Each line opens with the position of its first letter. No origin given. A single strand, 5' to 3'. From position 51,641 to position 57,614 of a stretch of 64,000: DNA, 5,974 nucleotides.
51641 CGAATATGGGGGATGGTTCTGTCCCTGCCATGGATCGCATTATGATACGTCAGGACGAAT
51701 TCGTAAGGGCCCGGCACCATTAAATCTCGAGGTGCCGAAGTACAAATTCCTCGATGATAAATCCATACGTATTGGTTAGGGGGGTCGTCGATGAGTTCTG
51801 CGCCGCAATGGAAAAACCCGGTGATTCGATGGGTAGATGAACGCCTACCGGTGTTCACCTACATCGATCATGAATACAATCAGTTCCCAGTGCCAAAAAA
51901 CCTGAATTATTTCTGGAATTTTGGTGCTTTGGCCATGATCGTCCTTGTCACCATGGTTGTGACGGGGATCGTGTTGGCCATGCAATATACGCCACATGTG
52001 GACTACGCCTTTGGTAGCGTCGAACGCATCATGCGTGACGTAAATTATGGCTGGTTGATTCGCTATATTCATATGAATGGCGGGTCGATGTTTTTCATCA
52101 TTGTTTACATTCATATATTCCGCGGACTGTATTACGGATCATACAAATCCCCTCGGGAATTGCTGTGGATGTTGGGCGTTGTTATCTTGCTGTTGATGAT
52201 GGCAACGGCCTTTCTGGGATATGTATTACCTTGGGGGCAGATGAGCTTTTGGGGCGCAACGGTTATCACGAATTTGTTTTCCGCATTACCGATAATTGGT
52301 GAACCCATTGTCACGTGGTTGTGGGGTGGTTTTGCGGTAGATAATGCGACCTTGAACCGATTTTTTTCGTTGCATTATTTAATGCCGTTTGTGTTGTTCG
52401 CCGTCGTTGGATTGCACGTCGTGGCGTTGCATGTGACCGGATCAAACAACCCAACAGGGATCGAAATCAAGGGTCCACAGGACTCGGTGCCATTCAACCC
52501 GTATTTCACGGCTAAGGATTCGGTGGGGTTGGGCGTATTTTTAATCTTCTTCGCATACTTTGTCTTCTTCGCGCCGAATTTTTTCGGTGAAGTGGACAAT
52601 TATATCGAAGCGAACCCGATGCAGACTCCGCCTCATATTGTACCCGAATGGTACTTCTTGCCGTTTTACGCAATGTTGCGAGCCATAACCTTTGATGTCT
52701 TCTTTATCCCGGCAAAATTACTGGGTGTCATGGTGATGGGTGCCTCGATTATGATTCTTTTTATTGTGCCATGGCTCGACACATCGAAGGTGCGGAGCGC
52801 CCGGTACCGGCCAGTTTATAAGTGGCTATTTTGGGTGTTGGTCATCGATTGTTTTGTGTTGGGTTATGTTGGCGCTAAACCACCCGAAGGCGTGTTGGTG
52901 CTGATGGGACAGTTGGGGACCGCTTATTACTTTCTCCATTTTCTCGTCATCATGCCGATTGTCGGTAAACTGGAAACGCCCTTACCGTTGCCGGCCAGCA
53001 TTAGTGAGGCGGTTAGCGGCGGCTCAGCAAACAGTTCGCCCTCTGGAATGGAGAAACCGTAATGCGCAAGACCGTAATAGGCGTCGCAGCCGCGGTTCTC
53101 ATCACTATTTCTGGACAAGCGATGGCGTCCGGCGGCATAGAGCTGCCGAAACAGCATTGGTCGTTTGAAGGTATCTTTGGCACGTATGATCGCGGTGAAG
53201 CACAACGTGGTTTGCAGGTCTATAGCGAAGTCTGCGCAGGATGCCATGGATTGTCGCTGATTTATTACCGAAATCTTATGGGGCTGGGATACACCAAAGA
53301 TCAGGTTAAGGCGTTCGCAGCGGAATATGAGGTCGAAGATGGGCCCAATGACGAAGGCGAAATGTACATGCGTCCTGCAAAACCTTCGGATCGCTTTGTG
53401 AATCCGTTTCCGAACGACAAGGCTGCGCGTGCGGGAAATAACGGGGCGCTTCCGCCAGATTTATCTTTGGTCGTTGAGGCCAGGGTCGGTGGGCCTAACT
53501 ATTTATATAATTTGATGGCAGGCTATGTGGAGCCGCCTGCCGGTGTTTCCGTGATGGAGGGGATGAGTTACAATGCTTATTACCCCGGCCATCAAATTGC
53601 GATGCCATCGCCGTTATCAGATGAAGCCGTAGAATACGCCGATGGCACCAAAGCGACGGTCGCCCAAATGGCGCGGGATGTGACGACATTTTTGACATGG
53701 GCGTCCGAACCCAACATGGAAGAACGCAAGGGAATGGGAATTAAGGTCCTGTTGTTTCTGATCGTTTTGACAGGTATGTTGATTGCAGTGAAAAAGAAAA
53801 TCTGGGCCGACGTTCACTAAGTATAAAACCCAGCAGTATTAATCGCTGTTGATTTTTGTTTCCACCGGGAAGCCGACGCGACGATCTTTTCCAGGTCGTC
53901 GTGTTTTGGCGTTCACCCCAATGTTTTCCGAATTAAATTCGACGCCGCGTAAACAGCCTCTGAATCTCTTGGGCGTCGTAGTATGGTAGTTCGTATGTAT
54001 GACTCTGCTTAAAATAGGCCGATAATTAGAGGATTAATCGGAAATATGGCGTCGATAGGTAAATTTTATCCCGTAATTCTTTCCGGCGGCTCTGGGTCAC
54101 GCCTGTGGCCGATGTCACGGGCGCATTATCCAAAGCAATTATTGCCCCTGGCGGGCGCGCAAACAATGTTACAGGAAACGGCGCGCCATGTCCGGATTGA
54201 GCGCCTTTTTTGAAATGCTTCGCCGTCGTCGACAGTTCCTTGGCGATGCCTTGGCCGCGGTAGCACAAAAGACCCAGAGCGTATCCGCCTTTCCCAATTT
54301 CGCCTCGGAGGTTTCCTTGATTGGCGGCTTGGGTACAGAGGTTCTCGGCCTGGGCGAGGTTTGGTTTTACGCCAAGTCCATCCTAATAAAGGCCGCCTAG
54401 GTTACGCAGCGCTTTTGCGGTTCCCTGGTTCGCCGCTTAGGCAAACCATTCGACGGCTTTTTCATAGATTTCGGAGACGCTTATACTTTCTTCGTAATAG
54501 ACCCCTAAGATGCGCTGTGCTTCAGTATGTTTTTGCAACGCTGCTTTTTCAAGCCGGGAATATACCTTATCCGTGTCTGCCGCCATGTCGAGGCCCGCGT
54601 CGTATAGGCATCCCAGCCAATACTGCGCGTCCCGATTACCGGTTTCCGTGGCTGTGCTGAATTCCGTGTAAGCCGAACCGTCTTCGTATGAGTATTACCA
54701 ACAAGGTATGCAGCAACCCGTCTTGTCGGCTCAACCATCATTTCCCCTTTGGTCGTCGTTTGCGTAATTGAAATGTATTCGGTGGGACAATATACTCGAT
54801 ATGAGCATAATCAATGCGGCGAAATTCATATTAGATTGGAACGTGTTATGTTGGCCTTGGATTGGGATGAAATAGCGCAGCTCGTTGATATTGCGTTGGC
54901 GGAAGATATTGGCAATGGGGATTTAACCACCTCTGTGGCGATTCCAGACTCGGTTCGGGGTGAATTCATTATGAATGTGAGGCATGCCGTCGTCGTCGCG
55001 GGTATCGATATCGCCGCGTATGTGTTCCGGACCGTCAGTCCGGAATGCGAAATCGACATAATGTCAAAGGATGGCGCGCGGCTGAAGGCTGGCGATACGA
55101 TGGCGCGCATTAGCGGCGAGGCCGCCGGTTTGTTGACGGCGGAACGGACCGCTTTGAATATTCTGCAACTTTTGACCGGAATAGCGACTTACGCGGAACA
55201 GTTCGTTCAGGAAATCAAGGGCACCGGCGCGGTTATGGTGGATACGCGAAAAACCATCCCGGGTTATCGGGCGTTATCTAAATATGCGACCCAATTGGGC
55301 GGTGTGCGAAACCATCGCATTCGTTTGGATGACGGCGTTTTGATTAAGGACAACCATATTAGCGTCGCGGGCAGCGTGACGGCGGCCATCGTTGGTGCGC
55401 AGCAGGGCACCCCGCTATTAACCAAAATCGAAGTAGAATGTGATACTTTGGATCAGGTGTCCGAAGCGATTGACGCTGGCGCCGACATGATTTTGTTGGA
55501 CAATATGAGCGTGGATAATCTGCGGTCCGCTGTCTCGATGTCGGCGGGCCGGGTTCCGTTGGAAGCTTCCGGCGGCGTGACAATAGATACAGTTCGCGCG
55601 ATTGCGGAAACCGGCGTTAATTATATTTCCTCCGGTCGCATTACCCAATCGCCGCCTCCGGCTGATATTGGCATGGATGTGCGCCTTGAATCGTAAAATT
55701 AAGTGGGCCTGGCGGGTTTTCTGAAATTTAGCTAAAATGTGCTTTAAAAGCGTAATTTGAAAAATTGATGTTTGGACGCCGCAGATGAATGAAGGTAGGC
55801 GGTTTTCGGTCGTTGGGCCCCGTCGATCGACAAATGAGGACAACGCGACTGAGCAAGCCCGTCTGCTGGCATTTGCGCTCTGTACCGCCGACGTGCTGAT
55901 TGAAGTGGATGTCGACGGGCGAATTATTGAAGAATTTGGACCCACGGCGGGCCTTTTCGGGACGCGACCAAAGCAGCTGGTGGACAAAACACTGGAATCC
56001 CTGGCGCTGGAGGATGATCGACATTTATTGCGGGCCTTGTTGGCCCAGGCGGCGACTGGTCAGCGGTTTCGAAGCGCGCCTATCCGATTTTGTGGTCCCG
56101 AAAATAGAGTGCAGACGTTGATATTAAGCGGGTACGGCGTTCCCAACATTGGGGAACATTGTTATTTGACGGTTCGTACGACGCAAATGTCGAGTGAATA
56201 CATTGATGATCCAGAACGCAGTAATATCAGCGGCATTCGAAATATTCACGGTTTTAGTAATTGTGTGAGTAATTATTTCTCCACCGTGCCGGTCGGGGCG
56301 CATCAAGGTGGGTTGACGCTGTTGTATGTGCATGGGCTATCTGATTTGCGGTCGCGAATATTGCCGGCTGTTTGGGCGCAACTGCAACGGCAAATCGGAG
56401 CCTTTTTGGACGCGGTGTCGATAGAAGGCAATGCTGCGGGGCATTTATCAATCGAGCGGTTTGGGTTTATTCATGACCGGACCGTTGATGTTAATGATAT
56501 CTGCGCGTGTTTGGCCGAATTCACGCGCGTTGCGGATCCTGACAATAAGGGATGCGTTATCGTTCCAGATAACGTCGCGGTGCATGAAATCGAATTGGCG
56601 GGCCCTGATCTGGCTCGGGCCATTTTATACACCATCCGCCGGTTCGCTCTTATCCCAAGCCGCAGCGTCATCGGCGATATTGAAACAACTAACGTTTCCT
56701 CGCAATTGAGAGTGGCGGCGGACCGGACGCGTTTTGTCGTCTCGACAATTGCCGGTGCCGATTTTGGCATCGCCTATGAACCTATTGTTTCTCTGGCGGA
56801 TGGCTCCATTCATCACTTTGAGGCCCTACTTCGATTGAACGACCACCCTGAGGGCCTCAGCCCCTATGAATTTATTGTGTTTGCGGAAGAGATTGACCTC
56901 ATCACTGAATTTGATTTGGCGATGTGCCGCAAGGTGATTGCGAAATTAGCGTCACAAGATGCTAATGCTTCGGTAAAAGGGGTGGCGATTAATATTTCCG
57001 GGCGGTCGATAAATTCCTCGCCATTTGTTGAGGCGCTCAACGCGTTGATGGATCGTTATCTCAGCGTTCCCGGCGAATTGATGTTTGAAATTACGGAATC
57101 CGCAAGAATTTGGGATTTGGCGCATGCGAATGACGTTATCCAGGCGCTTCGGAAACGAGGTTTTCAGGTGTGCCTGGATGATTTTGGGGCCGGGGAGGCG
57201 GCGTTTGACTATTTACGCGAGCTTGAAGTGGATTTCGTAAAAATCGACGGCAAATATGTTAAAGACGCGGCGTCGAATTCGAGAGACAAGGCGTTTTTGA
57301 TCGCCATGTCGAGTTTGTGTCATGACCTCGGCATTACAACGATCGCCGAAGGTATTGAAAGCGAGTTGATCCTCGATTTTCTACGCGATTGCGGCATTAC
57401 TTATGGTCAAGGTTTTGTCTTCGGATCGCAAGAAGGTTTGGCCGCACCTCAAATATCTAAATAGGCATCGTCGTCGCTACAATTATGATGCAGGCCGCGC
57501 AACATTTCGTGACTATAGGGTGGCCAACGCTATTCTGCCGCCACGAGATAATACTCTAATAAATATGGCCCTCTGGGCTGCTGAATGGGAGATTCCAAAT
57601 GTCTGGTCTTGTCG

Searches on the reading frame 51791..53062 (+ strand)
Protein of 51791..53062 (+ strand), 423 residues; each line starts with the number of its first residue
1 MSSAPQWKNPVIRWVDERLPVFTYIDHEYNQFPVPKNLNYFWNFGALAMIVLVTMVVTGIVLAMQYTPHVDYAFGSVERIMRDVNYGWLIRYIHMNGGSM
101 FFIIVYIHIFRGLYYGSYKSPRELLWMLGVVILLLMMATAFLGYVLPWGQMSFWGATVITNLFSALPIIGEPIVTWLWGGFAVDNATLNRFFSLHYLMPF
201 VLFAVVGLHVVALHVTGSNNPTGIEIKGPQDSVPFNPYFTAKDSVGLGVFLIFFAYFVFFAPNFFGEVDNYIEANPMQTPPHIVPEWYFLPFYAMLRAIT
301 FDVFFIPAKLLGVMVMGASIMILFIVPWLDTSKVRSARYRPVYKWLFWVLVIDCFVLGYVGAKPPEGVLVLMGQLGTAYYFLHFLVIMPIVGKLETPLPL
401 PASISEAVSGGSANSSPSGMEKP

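Call 85: search_protein_families(library=pfam, proteins=[window:51791-53062:+], max_evalue=0.00001)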
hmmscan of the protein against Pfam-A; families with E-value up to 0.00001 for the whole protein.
window:51791-53062:+ (423 aa): 3 families
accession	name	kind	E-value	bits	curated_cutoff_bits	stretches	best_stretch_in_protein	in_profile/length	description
PF00033.24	Cytochrome_B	-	1.8e-76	256.7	27.2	1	31-217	3-189/189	Cytochrome b/b6/petB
PF13631.11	Cytochrom_B_N_2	-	5.8e-45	153.7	27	1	100-264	2-165/169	Cytochrome b(N-terminal)/b6/petB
PF00032.22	Cytochrom_B_C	-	1.8e-42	144.1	20.7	1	273-381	1-102/102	Cytochrome b(C-terminal)/b6/petD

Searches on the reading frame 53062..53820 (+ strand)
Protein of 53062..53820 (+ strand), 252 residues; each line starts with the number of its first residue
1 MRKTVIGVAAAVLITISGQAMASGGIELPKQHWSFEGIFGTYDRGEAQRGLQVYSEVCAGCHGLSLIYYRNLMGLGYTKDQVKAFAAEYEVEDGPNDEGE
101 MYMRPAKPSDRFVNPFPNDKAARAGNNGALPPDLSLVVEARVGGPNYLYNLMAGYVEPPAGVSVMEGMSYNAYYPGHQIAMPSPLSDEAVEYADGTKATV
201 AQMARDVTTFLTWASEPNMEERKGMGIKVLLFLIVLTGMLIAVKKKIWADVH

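Call 85: search_protein_families(library=pfam, proteins=[window:53062-53820:+], max_evalue=0.00001)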
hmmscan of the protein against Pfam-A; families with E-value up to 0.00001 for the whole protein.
window:53062-53820:+ (252 aa): 1 family
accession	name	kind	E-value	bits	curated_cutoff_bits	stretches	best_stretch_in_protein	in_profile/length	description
PF02167.20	Cytochrom_C1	-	4.9e-98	327.6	22.8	1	33-250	1-218/219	Cytochrome C1 family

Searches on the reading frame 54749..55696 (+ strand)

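Call 85: search_protein_families(library=pfam, proteins=[window:54749-55696:+], max_evalue=0.00001)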
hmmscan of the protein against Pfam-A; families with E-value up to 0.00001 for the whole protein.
window:54749-55696:+ (315 aa): 2 families
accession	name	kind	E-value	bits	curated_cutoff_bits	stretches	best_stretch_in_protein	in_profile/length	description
PF01729.25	QRPTase_C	-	2.3e-55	187.3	23.1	1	145-310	1-169/169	Quinolinate phosphoribosyl transferase, C-terminal domain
PF02749.22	QRPTase_N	-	3e-18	66.3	27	1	58-141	1-80/82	Quinolinate phosphoribosyl transferase, N-terminal domain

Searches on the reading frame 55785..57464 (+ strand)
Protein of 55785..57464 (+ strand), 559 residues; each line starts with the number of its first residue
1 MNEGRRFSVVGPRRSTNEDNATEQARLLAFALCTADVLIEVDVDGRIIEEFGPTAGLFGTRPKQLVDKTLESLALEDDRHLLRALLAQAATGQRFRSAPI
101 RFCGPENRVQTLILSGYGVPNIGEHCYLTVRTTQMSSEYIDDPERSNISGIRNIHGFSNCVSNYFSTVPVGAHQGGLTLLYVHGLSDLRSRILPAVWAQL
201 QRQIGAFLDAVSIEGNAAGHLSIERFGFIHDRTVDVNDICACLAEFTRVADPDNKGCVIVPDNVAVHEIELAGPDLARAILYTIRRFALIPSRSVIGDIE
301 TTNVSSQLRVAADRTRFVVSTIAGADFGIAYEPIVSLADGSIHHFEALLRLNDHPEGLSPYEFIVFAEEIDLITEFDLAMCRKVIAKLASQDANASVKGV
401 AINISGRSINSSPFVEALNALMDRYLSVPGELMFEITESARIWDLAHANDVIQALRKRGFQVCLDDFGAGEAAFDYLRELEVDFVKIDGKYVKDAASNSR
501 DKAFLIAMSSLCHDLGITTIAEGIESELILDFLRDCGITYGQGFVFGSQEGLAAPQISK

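Call 85: search_protein_families(library=pfam, proteins=[window:55785-57464:+], max_evalue=0.00001)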
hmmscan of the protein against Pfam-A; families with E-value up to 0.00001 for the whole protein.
window:55785-57464:+ (559 aa): 1 family
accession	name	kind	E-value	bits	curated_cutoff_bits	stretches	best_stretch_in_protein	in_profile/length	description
PF00563.25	EAL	-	4.7e-61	206.6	31.3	1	324-547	10-234/236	EAL domain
